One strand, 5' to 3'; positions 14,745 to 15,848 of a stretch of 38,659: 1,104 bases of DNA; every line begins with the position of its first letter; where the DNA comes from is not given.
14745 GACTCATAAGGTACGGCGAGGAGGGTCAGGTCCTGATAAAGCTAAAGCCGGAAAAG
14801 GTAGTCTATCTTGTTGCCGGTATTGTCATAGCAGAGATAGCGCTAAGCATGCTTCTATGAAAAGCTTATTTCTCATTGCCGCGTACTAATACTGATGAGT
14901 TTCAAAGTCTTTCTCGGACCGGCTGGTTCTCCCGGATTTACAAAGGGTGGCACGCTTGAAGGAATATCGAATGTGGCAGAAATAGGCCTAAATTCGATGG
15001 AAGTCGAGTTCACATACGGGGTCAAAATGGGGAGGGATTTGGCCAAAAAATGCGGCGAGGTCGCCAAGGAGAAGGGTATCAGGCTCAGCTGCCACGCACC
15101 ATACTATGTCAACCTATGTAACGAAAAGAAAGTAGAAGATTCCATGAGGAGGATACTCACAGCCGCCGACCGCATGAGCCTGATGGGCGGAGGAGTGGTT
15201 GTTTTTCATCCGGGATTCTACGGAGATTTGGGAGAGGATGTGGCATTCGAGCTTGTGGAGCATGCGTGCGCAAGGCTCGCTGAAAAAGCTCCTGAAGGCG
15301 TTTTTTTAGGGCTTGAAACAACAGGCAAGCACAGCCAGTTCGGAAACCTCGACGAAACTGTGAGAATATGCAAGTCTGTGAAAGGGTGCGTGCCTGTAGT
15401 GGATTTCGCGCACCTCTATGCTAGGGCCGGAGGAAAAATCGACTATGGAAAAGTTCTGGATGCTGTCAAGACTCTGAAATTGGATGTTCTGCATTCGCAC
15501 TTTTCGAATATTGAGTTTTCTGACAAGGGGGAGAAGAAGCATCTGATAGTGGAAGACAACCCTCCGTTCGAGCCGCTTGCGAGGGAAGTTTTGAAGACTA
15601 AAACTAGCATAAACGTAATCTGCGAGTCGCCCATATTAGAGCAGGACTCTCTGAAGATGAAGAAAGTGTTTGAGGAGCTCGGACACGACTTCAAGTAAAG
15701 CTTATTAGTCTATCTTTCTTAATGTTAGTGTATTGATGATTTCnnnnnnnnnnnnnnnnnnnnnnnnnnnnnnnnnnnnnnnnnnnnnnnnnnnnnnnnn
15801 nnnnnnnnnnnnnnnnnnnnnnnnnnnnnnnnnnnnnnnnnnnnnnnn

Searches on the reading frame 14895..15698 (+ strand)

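Call 82: search_protein_families(library=pfam, proteins=[window:14895-15698:+], max_evalue=0.0001)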
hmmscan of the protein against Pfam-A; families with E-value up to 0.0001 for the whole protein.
window:14895-15698:+ (267 aa): 1 family
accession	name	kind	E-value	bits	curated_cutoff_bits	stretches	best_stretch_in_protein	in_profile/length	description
PF01261.30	AP_endonuc_2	-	7.8e-29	101.5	31.1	1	26-247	3-231/249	Xylose isomerase-like TIM barrel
